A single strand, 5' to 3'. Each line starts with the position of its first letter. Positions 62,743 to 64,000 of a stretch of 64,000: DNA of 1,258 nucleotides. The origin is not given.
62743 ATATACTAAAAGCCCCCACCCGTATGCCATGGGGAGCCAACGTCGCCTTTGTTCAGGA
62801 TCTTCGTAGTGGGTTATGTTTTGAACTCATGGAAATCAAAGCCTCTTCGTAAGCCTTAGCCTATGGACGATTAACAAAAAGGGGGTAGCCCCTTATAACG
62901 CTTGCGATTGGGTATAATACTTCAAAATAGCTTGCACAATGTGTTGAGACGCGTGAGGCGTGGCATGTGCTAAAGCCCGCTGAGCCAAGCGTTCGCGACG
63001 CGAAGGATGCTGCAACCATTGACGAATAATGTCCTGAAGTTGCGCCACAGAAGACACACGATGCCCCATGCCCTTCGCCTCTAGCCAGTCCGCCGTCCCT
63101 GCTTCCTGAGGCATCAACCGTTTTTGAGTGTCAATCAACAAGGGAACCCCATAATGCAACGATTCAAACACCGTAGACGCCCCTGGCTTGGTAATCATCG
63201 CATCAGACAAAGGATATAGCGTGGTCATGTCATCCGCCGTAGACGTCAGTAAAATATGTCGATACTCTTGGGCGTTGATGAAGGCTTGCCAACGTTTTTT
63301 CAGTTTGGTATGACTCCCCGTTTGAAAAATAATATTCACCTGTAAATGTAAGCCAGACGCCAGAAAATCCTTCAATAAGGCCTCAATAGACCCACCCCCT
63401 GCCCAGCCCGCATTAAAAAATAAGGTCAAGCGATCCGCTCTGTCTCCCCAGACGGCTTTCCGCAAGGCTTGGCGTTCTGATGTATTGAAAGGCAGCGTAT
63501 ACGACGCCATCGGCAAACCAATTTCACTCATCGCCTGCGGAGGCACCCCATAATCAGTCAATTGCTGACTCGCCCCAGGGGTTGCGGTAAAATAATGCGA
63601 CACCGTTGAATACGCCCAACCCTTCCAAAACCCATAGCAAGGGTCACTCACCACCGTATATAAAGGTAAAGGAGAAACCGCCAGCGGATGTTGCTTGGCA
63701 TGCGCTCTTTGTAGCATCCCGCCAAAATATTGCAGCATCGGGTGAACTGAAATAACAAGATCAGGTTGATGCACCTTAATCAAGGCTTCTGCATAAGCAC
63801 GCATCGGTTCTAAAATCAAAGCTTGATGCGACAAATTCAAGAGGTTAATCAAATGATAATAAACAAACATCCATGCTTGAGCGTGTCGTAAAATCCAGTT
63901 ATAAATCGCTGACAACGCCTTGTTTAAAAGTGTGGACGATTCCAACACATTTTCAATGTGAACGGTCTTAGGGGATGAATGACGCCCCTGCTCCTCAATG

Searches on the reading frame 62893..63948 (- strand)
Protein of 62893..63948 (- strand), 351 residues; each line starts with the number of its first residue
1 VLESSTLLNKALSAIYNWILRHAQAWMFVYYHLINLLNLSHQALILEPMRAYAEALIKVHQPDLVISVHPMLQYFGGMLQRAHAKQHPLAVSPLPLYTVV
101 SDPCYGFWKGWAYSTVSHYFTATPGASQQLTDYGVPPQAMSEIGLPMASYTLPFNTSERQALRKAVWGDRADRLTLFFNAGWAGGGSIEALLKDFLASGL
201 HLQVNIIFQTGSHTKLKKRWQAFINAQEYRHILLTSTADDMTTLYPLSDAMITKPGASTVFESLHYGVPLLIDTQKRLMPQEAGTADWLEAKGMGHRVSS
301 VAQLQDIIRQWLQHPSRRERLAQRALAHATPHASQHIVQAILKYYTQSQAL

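Call 36: search_protein_families(library=pfam, proteins=[window:62893-63948:-], max_evalue=0.001)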
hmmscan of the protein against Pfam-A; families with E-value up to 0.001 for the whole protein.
window:62893-63948:- (351 aa): 3 families
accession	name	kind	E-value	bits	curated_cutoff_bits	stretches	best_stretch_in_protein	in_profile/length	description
PF06925.17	MGDG_synth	-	1.1e-11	45.6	25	1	4-146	31-168/169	Monogalactosyldiacylglycerol (MGDG) synthase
PF04101.22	Glyco_tran_28_C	-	1.5e-06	28.8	22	1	201-274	29-98/166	Glycosyltransferase family 28 C-terminal domain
PF13524.12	Glyco_trans_1_2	-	3.4e-05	24.3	25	1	260-342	67-143/144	Glycosyl transferase-like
